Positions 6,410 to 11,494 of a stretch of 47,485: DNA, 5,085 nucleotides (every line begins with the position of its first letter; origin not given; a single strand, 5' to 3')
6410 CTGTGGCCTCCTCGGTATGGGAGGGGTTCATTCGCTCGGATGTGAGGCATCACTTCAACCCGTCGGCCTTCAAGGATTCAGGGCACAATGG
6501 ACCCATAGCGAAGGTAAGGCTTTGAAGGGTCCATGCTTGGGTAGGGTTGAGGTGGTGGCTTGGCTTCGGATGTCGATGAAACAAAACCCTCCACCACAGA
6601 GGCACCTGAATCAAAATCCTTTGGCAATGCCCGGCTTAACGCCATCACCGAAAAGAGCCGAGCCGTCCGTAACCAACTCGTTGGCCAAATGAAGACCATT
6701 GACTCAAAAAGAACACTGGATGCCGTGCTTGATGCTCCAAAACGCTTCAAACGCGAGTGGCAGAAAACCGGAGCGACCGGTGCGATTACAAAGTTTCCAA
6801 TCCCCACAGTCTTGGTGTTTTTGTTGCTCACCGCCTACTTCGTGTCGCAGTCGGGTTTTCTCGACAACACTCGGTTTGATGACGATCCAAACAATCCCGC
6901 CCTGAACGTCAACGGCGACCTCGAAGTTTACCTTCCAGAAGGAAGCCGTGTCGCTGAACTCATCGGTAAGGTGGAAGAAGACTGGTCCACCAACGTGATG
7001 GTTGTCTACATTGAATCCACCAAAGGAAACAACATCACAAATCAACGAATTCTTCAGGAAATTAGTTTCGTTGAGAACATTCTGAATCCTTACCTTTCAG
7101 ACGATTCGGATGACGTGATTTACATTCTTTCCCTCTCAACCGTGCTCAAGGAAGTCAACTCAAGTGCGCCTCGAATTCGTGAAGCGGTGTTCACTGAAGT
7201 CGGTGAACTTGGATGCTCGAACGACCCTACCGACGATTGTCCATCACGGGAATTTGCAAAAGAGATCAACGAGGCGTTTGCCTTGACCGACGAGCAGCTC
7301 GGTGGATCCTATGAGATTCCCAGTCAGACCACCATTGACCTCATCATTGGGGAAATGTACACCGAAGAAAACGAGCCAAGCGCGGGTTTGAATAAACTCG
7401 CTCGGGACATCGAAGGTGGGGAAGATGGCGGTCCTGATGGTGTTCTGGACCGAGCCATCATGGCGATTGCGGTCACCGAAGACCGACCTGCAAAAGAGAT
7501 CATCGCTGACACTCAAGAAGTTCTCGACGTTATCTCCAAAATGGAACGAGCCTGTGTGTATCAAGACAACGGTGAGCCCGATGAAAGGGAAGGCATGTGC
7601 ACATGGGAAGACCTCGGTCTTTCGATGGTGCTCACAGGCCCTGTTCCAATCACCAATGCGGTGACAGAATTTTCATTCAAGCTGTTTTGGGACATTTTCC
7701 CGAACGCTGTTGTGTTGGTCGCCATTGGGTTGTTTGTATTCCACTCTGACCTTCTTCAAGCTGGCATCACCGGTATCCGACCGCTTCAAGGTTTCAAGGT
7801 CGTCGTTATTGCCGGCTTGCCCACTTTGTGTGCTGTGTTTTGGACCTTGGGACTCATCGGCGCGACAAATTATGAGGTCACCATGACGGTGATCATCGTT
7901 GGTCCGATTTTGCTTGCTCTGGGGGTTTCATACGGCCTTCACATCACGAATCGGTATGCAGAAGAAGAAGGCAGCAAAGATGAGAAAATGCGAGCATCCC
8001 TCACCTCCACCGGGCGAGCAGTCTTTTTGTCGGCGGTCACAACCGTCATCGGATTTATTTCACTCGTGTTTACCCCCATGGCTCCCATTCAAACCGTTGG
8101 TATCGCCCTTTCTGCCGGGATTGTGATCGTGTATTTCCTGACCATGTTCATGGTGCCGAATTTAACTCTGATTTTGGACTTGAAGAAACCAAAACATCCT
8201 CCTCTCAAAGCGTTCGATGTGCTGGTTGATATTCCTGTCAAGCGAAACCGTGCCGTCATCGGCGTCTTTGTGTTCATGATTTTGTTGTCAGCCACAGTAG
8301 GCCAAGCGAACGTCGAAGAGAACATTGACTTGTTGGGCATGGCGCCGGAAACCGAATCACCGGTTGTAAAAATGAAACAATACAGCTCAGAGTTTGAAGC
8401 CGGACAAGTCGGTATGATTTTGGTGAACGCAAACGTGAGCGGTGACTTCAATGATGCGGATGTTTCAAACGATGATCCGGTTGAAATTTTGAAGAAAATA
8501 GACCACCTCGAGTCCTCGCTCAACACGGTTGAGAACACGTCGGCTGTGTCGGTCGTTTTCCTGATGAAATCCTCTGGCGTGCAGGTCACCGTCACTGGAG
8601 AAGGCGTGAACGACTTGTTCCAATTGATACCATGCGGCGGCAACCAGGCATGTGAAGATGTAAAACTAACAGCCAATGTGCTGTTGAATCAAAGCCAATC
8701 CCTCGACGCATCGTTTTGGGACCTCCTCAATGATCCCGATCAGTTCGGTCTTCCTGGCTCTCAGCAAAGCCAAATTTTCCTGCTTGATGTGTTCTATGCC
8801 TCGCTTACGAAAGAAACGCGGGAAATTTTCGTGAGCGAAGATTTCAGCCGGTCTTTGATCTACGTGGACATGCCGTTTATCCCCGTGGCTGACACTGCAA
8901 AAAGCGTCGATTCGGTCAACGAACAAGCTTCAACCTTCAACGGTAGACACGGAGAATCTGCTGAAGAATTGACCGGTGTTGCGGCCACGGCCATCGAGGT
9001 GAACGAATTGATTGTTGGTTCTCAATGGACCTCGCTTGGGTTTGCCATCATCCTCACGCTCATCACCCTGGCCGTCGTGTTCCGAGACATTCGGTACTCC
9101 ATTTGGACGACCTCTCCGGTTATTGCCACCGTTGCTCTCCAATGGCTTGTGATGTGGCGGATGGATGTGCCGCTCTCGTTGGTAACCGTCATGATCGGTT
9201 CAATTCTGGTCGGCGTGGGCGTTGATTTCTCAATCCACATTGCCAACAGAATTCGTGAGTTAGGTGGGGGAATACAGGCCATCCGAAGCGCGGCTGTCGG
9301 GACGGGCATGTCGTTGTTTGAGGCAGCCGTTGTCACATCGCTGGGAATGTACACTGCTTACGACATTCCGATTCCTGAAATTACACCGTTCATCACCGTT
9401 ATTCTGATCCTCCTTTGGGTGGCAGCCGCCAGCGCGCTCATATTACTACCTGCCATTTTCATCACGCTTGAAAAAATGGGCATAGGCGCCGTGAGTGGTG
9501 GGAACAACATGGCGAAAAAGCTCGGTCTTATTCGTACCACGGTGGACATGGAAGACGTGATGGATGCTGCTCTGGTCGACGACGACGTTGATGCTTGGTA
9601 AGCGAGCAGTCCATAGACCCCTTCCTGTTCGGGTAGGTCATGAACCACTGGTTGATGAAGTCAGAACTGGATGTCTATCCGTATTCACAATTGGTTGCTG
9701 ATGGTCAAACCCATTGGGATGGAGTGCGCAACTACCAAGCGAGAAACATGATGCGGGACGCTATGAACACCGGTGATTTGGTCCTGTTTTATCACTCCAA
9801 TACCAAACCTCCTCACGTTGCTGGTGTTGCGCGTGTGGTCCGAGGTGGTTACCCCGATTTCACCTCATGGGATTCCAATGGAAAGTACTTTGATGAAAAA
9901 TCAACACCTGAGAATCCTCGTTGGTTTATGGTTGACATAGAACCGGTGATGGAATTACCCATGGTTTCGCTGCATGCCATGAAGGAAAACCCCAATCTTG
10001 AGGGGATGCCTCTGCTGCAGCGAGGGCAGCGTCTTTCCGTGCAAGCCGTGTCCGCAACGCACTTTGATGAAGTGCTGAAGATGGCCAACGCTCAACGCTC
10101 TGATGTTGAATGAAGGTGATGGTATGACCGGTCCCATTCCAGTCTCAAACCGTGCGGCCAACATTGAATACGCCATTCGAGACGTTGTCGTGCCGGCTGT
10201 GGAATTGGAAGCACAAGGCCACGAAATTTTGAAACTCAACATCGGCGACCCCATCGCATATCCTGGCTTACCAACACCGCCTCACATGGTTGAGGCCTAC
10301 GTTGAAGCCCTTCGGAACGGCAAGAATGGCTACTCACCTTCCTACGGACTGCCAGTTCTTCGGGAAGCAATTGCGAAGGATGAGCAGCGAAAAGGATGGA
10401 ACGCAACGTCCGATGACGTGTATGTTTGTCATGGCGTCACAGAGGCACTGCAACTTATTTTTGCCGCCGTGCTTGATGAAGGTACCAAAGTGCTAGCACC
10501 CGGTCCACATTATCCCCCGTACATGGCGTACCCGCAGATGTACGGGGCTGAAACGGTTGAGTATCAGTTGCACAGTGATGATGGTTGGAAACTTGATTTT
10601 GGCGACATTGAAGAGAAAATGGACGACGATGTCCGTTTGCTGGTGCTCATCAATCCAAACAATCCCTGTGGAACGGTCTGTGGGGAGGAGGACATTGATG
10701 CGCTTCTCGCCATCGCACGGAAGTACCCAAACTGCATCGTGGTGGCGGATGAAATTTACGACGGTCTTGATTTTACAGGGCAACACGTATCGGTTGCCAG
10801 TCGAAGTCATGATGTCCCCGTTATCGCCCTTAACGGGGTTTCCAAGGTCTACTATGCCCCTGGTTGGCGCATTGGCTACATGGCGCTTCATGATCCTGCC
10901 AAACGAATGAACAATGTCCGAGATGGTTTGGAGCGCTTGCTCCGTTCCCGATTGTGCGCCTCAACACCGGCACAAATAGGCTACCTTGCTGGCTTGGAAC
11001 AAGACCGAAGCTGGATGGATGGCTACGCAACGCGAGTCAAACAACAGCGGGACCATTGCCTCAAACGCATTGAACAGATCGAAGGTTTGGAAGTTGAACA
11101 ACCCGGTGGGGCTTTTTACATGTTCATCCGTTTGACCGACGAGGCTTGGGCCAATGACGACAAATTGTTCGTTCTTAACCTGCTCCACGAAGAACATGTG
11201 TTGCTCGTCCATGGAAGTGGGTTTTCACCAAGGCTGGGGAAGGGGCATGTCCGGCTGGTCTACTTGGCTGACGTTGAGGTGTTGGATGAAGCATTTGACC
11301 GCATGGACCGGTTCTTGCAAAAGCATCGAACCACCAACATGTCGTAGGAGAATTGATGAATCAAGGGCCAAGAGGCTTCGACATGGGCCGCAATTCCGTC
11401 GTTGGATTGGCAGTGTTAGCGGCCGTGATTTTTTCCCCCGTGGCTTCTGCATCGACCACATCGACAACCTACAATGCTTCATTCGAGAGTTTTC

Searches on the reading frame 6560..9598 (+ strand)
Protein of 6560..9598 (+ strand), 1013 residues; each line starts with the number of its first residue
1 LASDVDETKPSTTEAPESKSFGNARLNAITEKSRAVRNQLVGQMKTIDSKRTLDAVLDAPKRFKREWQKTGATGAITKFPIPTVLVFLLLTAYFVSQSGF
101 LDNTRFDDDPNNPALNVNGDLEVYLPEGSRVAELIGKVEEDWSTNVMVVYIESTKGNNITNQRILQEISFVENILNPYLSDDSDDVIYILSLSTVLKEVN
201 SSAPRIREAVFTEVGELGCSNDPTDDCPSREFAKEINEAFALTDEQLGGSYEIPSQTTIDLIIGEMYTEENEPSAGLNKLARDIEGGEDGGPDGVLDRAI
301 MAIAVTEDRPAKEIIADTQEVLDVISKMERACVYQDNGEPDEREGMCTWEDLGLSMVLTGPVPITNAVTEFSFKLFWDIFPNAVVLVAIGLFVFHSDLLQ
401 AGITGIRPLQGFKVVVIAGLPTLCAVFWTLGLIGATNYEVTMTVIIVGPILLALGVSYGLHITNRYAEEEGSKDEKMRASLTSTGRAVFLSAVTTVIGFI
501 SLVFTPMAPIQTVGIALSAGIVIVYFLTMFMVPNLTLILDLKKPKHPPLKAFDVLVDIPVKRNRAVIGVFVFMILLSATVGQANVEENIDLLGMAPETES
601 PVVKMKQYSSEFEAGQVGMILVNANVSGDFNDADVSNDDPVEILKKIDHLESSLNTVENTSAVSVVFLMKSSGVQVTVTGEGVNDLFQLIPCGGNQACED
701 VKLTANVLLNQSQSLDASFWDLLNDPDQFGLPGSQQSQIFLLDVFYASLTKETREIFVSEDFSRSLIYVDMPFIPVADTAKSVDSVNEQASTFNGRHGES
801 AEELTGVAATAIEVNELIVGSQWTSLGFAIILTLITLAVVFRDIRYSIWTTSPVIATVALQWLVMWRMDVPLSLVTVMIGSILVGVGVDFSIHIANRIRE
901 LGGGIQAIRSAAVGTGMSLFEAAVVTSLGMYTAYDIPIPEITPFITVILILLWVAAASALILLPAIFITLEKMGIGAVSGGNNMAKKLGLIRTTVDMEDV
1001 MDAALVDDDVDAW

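Call 60: search_protein_families(library=pfam, proteins=[window:6560-9598:+], max_evalue=0.00001)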
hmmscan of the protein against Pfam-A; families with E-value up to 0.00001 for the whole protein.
window:6560-9598:+ (1013 aa): 2 families
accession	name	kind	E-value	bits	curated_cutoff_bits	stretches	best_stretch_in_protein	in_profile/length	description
PF03176.21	MMPL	-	2.7e-20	73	20.5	2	423-539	184-302/333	MMPL family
PF12349.14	Sterol-sensing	-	1.8e-06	28.4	22.3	1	417-533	11-130/153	Sterol-sensing domain of SREBP cleavage-activation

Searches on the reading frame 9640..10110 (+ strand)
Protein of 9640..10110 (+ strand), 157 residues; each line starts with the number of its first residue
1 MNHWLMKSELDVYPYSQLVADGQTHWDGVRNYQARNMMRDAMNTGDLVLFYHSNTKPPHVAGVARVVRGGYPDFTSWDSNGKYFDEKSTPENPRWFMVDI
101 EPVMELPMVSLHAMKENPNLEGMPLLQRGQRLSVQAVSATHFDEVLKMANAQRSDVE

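Call 60: search_protein_families(library=pfam, proteins=[window:9640-10110:+], max_evalue=0.00001)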
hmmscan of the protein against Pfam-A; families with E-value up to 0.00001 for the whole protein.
window:9640-10110:+ (157 aa): 1 family
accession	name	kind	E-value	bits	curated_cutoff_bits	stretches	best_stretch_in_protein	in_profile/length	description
PF01878.24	EVE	-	2e-49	167.7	23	1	2-148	1-145/145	EVE domain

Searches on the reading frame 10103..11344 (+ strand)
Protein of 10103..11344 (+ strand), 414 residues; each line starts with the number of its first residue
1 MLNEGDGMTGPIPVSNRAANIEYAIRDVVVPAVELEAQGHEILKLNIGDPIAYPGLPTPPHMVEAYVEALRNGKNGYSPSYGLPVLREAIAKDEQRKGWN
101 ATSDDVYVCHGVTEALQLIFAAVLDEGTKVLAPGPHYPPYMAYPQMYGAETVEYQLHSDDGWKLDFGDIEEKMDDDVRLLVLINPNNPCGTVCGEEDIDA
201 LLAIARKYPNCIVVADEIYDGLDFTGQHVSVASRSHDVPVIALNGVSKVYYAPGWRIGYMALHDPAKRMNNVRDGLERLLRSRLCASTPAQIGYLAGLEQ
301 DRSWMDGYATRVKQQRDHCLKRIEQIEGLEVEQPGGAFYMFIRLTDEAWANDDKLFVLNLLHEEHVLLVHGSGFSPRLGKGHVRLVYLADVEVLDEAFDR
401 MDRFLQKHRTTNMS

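Call 60: search_protein_families(library=pfam, proteins=[window:10103-11344:+], max_evalue=0.00001)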
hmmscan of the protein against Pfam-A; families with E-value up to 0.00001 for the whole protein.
window:10103-11344:+ (414 aa): 1 family
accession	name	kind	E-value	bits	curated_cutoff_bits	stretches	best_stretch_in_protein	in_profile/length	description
PF00155.27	Aminotran_1_2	-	2.9e-55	188.3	19.7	1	41-399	2-359/361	Aminotransferase class I and II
